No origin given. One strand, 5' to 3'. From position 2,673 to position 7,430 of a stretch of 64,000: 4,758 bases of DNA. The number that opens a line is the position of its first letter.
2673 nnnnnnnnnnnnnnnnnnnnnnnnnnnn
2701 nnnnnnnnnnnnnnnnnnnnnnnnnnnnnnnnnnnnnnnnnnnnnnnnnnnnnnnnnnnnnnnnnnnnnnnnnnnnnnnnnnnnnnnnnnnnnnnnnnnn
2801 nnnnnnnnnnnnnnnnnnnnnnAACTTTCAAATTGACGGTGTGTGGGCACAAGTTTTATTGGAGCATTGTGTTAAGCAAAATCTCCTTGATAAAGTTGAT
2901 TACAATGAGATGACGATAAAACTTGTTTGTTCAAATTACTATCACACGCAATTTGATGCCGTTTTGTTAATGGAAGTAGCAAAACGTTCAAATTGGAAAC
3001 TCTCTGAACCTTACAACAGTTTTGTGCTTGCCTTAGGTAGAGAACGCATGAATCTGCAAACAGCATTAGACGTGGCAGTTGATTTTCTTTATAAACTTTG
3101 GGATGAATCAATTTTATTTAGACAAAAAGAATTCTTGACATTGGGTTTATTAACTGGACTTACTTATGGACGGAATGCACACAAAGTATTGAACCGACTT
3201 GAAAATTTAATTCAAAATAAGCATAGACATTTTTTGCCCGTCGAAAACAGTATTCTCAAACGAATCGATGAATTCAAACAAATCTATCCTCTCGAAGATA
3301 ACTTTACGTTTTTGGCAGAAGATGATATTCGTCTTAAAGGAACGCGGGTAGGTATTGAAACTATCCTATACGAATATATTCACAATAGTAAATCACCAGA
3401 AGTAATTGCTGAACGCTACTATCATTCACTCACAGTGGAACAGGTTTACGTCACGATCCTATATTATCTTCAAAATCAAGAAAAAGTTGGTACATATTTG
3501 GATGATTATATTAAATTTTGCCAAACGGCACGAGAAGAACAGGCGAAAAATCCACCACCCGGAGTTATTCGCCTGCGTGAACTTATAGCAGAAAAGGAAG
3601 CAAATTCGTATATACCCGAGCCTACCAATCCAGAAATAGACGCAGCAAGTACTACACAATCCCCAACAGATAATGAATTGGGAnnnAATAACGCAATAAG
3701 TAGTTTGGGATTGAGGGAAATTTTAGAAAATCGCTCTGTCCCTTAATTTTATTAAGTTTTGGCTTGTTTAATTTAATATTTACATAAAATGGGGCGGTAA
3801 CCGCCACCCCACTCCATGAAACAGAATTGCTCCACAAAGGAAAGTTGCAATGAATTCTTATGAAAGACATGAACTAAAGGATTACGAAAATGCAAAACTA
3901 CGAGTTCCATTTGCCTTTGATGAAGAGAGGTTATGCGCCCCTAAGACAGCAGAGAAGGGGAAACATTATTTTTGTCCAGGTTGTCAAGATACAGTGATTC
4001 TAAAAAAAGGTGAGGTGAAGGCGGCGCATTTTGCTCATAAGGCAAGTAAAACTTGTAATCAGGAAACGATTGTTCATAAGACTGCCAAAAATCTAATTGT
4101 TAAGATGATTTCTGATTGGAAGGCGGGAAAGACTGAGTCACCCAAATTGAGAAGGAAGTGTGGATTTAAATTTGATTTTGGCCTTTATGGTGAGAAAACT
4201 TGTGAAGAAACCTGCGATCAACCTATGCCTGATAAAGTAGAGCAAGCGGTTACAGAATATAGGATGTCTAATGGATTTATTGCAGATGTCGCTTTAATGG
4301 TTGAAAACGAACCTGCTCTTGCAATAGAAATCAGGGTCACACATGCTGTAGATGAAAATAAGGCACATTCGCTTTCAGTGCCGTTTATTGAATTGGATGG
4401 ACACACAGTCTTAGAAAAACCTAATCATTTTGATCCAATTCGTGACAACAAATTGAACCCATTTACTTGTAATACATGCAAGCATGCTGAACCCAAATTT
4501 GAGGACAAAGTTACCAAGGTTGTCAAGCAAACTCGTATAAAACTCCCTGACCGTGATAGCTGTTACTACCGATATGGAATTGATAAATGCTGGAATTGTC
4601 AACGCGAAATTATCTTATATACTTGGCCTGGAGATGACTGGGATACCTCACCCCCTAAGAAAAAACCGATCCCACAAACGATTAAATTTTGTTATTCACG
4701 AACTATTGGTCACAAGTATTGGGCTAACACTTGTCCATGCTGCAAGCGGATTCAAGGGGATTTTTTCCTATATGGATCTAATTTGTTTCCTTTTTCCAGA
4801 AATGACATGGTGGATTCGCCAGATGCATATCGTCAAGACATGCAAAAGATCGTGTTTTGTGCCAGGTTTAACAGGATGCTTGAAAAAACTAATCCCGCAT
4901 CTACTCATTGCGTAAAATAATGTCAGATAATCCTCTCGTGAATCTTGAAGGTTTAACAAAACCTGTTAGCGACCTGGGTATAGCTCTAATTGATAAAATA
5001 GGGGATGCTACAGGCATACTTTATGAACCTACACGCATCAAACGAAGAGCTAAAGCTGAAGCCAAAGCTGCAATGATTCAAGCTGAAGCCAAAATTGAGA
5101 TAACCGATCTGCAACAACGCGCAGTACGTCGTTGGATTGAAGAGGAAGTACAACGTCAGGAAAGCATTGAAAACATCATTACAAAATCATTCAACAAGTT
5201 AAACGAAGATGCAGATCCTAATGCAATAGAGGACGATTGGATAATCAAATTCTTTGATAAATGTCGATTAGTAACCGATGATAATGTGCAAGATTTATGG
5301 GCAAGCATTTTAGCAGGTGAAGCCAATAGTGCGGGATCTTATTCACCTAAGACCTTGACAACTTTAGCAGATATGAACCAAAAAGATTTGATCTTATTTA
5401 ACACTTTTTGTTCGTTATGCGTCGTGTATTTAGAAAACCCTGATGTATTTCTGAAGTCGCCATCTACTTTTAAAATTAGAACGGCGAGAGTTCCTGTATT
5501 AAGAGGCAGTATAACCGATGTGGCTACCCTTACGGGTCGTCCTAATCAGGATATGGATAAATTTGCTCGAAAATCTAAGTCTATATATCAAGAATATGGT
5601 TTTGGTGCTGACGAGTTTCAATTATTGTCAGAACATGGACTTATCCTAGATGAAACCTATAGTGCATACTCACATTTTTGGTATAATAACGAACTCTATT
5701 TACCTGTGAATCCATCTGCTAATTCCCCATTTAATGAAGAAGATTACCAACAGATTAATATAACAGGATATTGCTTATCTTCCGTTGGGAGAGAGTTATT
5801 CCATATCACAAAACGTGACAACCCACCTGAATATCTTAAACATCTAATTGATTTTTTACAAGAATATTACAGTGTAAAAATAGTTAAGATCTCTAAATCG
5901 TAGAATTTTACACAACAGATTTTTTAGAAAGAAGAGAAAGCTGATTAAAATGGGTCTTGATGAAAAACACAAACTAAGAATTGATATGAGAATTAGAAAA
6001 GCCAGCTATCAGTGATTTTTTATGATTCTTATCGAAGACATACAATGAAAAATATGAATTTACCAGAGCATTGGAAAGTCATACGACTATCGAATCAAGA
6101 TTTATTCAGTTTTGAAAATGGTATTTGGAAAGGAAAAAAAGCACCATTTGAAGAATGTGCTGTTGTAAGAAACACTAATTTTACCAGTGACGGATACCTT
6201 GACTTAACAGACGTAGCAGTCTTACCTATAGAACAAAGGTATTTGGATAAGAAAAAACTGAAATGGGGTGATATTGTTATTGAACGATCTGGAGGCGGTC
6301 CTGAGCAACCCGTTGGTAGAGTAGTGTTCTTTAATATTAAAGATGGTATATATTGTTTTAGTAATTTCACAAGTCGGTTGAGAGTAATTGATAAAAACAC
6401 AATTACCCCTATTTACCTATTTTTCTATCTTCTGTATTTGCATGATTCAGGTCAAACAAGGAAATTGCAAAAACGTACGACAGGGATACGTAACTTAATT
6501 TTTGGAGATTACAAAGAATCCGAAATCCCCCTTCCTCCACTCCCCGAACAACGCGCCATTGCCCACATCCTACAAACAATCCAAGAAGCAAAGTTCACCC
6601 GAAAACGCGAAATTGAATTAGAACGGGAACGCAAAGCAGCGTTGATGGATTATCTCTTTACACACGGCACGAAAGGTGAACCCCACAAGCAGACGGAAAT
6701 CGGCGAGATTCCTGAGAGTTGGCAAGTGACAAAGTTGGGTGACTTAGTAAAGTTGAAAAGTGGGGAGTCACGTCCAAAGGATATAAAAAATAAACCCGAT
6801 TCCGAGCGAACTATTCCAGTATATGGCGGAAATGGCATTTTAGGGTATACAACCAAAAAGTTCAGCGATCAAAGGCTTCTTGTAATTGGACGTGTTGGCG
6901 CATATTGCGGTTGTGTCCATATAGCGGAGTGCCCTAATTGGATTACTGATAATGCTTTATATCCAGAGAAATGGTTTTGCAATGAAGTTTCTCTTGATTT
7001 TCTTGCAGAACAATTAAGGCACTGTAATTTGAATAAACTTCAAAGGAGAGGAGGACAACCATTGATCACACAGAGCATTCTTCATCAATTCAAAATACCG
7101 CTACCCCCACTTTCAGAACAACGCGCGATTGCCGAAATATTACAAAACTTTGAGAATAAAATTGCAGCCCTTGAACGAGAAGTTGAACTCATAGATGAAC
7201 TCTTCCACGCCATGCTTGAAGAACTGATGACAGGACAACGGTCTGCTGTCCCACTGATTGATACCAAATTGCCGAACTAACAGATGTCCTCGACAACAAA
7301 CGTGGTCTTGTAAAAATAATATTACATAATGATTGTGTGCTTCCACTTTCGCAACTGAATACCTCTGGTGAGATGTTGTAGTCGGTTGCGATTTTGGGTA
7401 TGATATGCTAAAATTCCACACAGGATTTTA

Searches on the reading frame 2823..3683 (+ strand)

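Call 98: search_protein_families(library=pfam, proteins=[window:2823-3683:+], max_evalue=0.1)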
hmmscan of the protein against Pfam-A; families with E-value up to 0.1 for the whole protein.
window:2823-3683:+ (287 aa): 1 family
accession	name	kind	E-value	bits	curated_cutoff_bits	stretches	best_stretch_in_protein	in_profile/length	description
PF04255.20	DUF433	-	0.00041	20.6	23.6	1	170-215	13-56/56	Protein of unknown function (DUF433)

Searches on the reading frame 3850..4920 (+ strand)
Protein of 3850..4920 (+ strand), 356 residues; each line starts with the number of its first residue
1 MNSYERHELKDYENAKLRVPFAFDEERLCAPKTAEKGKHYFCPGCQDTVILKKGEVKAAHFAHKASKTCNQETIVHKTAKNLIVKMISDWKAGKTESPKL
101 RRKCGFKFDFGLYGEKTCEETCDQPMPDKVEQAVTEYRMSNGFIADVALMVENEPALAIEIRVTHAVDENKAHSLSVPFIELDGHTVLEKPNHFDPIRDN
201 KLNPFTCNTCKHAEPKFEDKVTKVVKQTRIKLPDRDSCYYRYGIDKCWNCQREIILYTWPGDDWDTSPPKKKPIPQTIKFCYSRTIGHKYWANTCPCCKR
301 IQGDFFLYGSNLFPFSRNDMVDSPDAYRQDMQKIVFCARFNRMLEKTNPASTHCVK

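Call 8: search_protein_families(library=pfam, proteins=[window:3850-4920:+], max_evalue=0.001)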
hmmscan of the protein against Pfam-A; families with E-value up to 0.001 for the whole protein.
window:3850-4920:+ (356 aa): 1 family
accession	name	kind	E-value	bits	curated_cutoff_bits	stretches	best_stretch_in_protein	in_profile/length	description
PF25164.1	CoiA_N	-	7.4e-14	51.4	26.3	1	35-70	13-48/50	Competence protein CoiA, N-terminal domain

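Call 9: search_protein_families(library=padloc, proteins=[window:3850-4920:+], max_evalue=0.00001)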
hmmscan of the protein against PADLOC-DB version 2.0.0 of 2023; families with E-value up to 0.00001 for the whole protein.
window:3850-4920:+ (356 aa): 0 families

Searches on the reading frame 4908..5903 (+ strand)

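Call 8: search_protein_families(library=pfam, proteins=[window:4908-5903:+], max_evalue=0.001)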
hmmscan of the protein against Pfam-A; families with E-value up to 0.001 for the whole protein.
window:4908-5903:+ (331 aa): 1 family
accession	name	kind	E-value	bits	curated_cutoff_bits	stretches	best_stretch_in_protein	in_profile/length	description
PF10987.13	DUF2806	-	6.1e-31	108.4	24.5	1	70-177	1-108/221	Protein of unknown function (DUF2806)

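Call 9: search_protein_families(library=padloc, proteins=[window:4908-5903:+], max_evalue=0.00001)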
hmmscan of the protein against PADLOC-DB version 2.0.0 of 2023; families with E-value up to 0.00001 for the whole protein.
window:4908-5903:+ (331 aa): 0 families

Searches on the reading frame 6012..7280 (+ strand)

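Call 8: search_protein_families(library=pfam, proteins=[window:6012-7280:+], max_evalue=0.001)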
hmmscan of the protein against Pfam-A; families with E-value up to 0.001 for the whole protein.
window:6012-7280:+ (422 aa): 1 family
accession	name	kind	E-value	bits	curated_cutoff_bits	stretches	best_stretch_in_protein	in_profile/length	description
PF01420.25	Methylase_S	-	4e-33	115.4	22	2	234-388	1-160/168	Type I restriction modification DNA specificity domain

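Call 9: search_protein_families(library=padloc, proteins=[window:6012-7280:+], max_evalue=0.00001)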
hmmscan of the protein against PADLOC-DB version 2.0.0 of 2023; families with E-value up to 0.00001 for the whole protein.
window:6012-7280:+ (422 aa): 105 families (the best 25 are shown)
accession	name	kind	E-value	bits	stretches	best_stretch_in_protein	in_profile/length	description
PDLC03134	Specificity_I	-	1.5e-39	133.9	2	18-253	3-231/428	Type I specificity subunit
PDLC03087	Specificity_I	-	5.3e-38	129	2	13-263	7-241/418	Type I specificity subunit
PDLC03107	Specificity_I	-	6.7e-38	128.8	3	18-216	192-388/392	Type I specificity subunit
PDLC03106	Specificity_I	-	2.6e-37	126.8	2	17-215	234-442/461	Type I specificity subunit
PDLC03090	Specificity_I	-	3.7e-37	126.6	1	4-409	4-430/434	Type I specificity subunit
PDLC03148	Specificity_I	-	4.4e-37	125.9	3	59-191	295-423/453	Type I specificity subunit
PDLC03098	Specificity_I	-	1.7e-36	124.6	1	17-409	25-435/443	Type I specificity subunit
PDLC03068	Specificity_I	-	1.1e-35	121.6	1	19-409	2-394/403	Type I specificity subunit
PDLC04137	mad5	-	2.3e-35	120.5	2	68-289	49-264/392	mads_5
PDLC03101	Specificity_I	-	1.2e-34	118.6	2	17-222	2-200/411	Type I specificity subunit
PDLC03099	Specificity_I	-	3.8e-34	116.5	2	256-404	20-167/405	Type I specificity subunit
PDLC03073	Specificity_I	-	4.5e-30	103.2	1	11-390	8-404/437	Type I specificity subunit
PDLC03161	Specificity_I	-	8.1e-29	98.7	1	39-202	17-187/405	Type I specificity subunit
PDLC03072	Specificity_I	-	2.6e-28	97.3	2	17-212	233-429/448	Type I specificity subunit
PDLC03054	Specificity_I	-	3.4e-28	96.3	2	120-247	80-202/401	Type I specificity subunit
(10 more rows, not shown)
